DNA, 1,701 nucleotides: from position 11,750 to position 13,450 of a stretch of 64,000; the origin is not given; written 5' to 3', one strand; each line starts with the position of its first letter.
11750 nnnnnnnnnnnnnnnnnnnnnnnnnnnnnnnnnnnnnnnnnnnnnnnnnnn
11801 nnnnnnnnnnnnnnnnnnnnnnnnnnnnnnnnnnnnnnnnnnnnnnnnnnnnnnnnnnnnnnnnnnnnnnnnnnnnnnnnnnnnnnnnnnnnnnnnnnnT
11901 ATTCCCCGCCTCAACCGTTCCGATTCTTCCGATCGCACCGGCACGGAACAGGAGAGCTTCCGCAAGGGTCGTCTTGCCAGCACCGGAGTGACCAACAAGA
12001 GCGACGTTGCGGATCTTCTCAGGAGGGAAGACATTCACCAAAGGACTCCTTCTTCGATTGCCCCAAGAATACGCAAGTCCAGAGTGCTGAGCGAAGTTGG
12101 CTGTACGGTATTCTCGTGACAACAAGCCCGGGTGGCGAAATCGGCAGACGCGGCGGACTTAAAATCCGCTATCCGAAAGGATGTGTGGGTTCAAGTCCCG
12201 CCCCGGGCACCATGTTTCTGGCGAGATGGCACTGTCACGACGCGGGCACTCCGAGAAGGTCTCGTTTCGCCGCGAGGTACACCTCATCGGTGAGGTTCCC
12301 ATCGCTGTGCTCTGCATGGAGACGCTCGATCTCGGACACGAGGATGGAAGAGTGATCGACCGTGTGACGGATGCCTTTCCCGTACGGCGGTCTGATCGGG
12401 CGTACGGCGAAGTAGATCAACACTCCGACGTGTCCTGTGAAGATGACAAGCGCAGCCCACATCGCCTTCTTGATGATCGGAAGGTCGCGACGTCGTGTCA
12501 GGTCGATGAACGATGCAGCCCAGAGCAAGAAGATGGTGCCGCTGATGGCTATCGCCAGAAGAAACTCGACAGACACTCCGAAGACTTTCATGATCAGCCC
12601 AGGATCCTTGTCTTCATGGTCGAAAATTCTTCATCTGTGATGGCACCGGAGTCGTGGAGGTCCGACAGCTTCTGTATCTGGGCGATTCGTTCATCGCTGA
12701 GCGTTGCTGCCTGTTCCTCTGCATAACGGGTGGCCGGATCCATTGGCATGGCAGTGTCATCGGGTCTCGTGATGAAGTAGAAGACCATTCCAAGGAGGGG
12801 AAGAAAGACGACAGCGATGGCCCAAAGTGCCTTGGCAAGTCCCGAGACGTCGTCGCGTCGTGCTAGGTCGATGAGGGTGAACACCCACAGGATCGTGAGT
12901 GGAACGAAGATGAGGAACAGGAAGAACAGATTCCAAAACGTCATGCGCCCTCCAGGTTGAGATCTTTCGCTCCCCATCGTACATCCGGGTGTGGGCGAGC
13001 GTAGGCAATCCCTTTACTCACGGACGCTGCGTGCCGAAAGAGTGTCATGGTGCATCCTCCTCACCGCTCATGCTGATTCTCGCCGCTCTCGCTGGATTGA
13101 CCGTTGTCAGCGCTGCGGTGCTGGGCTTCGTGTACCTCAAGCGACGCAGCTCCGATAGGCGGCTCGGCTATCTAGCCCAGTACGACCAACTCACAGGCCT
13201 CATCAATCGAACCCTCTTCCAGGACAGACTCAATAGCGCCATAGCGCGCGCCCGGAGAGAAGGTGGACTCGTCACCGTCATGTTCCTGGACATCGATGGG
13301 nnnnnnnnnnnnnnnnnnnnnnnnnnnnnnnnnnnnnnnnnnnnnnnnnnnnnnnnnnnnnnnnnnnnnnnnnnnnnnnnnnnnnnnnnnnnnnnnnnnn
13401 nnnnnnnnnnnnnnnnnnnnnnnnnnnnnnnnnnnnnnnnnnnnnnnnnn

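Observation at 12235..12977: Tandem paralogous PLDc_N-SHOCT small membrane proteins next to the tRNA and a GGDEF-EAL gene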

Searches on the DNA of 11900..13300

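Call 17: search_rna_families(source=window, start=11900, end=13300, threshold=evalue, max_evalue=1)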
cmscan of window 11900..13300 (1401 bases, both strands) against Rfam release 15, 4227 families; matches with E-value up to 1: 1.
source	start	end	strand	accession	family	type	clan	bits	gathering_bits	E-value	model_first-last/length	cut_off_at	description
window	12126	12209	+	RF00005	tRNA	Gene; tRNA;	CL00001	57.3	29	2.2e-11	1-71/71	no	tRNA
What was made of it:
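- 12945..13069 (.): Divergent intergenic region shared by B-A and GGDEF-EAL. It holds the Shine-Dalgarno GGAGGG (12948-12953, minus strand) and a conserved -10-like TACGAT (12976-12981, minus strand). No Rfam family other than the tRNA (call 17).
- On c-di-GMP riboswitch or other cis-regulatory RNA upstream of the pair: Only the tRNA matched at E<=1 (call 17).
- Tried and rejected: Riboswitch or other RNA element in the intergenic region: none found (call 17).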

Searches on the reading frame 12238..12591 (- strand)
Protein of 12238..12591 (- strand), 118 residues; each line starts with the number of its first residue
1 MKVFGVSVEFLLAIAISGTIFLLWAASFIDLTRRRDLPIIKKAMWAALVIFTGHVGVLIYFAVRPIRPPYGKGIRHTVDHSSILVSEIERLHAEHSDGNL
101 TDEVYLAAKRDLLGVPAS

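Call 4: search_protein_families(library=pfam, proteins=[window:12238-12591:-], max_evalue=0.1)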
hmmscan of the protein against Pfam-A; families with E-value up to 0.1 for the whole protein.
window:12238-12591:- (118 aa): 1 family
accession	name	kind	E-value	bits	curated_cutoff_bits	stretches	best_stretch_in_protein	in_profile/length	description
PF13396.11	PLDc_N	-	4.1e-05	23.9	23.3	1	22-64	1-41/42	Phospholipase_D-nuclease N-terminal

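Call 18: search_protein_families(library=ncbifam, proteins=[window:12238-12591:-], max_evalue=0.01)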
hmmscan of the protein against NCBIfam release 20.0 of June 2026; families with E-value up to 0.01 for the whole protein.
window:12238-12591:- (118 aa): 0 families

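Call 26: find_homologous_proteins(query=window:12238-12591:-)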
Query window:12238-12591:- (118 aa): 5 proteins with E <= 0.001 among 41 candidates.
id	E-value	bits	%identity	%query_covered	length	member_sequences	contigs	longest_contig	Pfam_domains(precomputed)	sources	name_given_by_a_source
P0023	1.8e-70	252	100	100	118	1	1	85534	-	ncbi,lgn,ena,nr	ncbi:MAG: PLDc N-terminal domain-containing protein [Actinomycetia bacterium]|nr:PLDc N-terminal dom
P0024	9.6e-57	208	82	94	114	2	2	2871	-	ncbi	-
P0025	3.8e-40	154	60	97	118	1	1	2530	-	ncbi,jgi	-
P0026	7.6e-29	118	51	94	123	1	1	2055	-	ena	-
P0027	5.5e-7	48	61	35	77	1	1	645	-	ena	-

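Call 49: search_protein_families(library=padloc, proteins=[window:12238-12591:-], max_evalue=0.01)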
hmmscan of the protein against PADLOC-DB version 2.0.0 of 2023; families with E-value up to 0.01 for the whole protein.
window:12238-12591:- (118 aa): 0 families
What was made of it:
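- On Known anti-phage defence systems: No hit for either protein (call 49).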

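Call 50: search_protein_families(library=phrogs, proteins=[window:12238-12591:-], max_evalue=0.01)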
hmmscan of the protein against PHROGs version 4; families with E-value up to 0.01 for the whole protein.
window:12238-12591:- (118 aa): 0 families
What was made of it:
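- PADLOC gives no hit (calls 49, 50).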

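Call 55: predict_structure(alignment_id=A3)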
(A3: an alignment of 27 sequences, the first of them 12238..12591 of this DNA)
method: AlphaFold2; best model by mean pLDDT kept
length: 118 residues; sequences in the alignment: 27
mean_pLDDT: 86.4   pTM: 0.46
mean pLDDT of the five models: 86.4, 86.1, 85.2, 84.9, 84.2
residues with pLDDT >= 90: 73; 70-90: 29; 50-70: 15; < 50: 1
segments of 3 or more residues with pLDDT < 50: none
pLDDT, mean of each block of 10 residues (from residue 1): 80 92 93 94 93 91 75 58 88 96 93 82
secondary structure, 60 per line:
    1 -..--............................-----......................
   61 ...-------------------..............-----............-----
elements in order: H8-33 H39-63 H83-96 H102-113
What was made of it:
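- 12253..12345 (-): Divergent SHOCT-like helix-turn-helix of A (residues 83-113). AF2 helices 83-96 and 102-113 (call 55).
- Checked: AlphaFold2 gives A the same C-terminal helix-turn-helix at pLDDT 88-96 (call 55).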

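Call 59: search_protein_families(library=pfam, alignment_id=A4, max_evalue=0.01)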
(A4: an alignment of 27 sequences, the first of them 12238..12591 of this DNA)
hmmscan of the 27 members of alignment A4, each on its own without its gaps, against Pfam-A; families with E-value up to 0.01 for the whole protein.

A. member 1, window:12238-12591:- (118 aa): 1 family
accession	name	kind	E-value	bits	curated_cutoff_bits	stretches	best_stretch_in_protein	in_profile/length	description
PF13396.11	PLDc_N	-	4.1e-05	23.9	23.3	1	22-64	1-41/42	Phospholipase_D-nuclease N-terminal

B. families by the number of members that match (of 27 scanned): 8 families
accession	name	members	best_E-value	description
PF13396.11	PLDc_N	26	5.9e-09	Phospholipase_D-nuclease N-terminal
PF09851.14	SHOCT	8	1.5e-06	Short C-terminal domain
PF05120.17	GvpG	5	0.00014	Gas vesicle protein G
PF12794.12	MscS_TM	1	1.8e-05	Mechanosensitive ion channel inner membrane domain 1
PF19851.4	DUF6326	1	0.00096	Family of unknown function (DUF6326)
PF13520.12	AA_permease_2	1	0.0027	Amino acid permease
PF20176.3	DUF6541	1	0.0044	Family of unknown function (DUF6541)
PF03773.19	ArsP_1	1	0.01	Predicted permease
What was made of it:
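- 12400..12528 (-): PLDc_N hairpin of A (residues 22-64). 26 of 27 A orthologues hit PLDc_N (call 59).
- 12253..12345 (-): 8 of 27 orthologues hit SHOCT (call 59).
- On PLDc_N (PF13396): 26 of 27 A orthologues match (call 59).
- Checked: Eight of 27 A orthologues hit SHOCT on their own (call 59).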
